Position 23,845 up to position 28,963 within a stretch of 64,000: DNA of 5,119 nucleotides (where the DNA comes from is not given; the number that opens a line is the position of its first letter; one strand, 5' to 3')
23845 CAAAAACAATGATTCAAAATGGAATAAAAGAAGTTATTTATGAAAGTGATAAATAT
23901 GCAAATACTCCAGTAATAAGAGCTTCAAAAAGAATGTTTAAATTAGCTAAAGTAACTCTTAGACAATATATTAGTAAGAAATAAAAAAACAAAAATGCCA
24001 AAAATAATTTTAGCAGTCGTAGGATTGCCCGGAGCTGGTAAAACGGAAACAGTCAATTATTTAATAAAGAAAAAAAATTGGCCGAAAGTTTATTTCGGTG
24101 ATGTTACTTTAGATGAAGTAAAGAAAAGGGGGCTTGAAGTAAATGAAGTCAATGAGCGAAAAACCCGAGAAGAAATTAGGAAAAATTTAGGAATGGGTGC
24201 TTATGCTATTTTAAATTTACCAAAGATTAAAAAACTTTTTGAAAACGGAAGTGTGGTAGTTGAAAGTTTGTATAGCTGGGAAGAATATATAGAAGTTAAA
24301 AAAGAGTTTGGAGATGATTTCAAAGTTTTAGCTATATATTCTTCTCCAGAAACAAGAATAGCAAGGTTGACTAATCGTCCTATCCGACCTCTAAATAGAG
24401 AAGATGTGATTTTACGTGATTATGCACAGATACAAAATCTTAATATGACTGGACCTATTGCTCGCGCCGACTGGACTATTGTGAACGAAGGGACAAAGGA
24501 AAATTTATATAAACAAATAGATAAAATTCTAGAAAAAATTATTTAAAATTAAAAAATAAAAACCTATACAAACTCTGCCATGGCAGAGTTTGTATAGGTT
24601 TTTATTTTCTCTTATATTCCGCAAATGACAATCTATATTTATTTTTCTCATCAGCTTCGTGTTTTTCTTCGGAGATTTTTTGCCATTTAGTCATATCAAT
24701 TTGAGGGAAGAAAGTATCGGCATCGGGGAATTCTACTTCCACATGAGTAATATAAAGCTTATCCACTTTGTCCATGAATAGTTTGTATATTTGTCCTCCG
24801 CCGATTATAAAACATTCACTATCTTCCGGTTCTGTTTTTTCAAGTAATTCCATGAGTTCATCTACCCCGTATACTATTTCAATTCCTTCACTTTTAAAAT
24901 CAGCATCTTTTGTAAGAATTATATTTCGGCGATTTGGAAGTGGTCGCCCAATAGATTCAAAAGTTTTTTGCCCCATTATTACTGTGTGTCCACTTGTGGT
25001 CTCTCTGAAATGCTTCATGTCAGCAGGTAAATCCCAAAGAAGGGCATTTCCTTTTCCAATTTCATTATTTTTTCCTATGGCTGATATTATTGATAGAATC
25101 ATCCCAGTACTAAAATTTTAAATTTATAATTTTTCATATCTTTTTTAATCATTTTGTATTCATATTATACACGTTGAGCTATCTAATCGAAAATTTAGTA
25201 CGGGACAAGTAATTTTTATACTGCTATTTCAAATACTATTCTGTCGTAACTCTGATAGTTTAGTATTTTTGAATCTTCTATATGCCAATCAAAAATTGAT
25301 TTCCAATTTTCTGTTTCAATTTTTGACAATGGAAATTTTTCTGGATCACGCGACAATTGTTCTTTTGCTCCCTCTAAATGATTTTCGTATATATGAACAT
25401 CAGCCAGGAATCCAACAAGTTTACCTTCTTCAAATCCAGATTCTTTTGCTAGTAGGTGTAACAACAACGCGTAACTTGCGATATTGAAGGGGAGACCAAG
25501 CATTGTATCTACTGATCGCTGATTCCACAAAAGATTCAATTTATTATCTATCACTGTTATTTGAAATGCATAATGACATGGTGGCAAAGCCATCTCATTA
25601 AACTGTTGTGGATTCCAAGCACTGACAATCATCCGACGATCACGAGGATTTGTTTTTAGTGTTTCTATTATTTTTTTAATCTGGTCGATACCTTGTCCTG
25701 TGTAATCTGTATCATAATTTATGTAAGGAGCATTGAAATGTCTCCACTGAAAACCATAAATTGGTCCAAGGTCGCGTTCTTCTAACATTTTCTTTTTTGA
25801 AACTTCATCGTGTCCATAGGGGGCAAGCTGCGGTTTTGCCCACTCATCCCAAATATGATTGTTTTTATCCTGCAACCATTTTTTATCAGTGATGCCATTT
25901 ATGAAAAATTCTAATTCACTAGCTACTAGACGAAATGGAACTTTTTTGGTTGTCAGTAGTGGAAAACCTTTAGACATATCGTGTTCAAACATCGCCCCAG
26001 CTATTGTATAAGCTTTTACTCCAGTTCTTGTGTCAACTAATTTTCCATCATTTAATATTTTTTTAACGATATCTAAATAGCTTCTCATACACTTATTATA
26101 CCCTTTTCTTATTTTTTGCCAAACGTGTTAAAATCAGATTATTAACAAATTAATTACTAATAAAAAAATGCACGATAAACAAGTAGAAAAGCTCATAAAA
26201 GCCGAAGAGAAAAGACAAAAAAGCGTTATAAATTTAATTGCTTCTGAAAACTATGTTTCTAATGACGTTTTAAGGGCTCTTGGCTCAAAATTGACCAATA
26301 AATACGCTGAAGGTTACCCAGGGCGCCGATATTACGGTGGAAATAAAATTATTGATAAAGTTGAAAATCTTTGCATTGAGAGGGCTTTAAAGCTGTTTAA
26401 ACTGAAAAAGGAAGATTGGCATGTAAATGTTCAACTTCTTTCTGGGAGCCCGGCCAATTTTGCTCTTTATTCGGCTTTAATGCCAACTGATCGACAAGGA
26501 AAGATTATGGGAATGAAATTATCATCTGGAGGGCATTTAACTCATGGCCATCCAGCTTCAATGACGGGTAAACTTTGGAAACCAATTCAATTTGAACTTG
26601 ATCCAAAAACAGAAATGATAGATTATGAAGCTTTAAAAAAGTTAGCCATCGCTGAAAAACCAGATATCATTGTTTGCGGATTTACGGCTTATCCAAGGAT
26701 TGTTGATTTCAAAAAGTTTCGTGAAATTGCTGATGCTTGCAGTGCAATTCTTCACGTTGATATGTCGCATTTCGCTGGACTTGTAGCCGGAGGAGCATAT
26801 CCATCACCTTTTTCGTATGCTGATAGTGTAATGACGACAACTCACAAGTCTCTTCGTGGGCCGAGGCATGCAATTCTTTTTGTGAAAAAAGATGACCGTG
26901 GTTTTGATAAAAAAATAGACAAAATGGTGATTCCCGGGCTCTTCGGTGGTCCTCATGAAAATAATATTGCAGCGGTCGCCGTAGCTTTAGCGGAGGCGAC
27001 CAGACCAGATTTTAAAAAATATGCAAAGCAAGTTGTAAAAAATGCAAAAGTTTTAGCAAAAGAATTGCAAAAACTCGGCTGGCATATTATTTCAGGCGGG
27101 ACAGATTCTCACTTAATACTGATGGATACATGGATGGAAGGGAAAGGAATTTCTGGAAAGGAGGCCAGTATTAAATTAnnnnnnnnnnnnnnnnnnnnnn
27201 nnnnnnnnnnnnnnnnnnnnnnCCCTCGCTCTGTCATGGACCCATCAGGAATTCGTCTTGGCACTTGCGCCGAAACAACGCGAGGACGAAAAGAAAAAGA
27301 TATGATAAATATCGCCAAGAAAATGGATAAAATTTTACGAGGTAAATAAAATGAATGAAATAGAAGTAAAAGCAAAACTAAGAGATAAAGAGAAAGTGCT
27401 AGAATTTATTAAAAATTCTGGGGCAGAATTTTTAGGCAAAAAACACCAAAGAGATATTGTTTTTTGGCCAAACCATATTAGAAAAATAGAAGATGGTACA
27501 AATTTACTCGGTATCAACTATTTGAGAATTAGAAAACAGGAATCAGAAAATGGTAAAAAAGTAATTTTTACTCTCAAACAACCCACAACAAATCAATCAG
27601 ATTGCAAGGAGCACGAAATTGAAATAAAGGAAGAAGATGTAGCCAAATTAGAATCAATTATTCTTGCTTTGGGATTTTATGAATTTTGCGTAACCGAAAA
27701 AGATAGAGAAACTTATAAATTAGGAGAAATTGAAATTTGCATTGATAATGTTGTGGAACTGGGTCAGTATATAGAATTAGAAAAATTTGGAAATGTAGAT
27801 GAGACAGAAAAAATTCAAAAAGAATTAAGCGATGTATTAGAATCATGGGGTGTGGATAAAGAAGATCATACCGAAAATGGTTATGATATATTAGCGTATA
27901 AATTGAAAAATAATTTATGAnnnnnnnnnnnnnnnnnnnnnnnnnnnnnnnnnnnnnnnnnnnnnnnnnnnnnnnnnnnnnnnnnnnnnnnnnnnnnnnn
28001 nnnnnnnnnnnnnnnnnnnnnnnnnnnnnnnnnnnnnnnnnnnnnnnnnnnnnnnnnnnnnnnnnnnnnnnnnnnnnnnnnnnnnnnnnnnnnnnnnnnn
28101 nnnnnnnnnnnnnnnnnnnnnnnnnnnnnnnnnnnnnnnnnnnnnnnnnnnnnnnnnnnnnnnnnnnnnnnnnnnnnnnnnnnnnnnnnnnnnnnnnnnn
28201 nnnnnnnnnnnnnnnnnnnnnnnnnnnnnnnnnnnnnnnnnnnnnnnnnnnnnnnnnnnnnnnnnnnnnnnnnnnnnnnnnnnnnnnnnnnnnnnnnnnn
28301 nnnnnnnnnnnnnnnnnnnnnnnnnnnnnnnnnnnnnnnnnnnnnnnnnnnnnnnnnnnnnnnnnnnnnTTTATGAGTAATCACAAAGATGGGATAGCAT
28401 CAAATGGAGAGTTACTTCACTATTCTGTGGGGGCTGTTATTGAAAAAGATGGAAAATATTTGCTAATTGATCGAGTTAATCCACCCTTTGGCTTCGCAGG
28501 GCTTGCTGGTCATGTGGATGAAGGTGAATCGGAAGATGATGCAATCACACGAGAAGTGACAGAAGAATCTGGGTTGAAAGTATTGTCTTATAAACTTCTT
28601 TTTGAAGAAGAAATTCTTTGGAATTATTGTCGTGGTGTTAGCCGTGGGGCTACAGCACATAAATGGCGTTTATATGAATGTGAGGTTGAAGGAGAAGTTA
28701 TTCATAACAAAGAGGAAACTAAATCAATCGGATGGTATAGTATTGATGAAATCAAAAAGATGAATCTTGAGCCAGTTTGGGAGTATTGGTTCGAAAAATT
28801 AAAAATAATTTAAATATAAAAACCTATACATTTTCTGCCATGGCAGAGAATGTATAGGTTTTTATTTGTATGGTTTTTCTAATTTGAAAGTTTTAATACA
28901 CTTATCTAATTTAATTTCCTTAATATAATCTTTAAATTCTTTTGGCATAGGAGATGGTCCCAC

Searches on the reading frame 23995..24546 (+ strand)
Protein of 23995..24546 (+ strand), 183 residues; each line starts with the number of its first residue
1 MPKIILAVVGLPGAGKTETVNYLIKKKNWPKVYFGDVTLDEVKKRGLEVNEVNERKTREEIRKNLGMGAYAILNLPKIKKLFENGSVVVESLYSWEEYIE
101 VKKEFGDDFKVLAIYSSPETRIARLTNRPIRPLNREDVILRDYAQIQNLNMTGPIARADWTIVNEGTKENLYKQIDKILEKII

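Call 65: search_protein_families(library=pfam, proteins=[window:23995-24546:+], max_evalue=0.001)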
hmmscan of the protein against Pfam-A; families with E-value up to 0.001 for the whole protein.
window:23995-24546:+ (183 aa): 2 families
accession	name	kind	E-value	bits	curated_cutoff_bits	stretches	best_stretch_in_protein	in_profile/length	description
PF13238.12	AAA_18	-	2e-10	41.7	29.4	1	7-129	2-112/128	AAA domain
PF13207.12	AAA_17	-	5.3e-10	40.1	27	1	9-128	1-122/136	AAA domain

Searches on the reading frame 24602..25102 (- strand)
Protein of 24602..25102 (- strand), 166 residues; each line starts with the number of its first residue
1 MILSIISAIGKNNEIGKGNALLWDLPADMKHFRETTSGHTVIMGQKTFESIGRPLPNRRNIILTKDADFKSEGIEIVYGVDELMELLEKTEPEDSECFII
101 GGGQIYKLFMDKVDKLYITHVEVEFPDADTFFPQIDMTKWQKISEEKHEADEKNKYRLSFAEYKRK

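Call 65: search_protein_families(library=pfam, proteins=[window:24602-25102:-], max_evalue=0.001)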
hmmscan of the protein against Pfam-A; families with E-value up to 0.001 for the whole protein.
window:24602-25102:- (166 aa): 1 family
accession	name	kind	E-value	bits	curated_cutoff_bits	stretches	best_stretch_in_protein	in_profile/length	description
PF00186.24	DHFR_1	-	1.6e-60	203.8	25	1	3-165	2-159/159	Dihydrofolate reductase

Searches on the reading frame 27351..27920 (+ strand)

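Call 65: search_protein_families(library=pfam, proteins=[window:27351-27920:+], max_evalue=0.001)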
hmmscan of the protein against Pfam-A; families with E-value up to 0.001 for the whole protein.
window:27351-27920:+ (189 aa): 1 family
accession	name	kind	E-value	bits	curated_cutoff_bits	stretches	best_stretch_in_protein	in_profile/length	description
PF01928.26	CYTH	-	1.3e-17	64.7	23.2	1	1-178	1-179/179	CYTH domain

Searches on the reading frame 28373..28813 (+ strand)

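Call 65: search_protein_families(library=pfam, proteins=[window:28373-28813:+], max_evalue=0.001)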
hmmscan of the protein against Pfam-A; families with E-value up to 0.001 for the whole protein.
window:28373-28813:+ (146 aa): 1 family
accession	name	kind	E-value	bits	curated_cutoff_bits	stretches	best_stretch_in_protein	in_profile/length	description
PF00293.34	NUDIX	-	5.4e-14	52.8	21.1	1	16-133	3-124/134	NUDIX domain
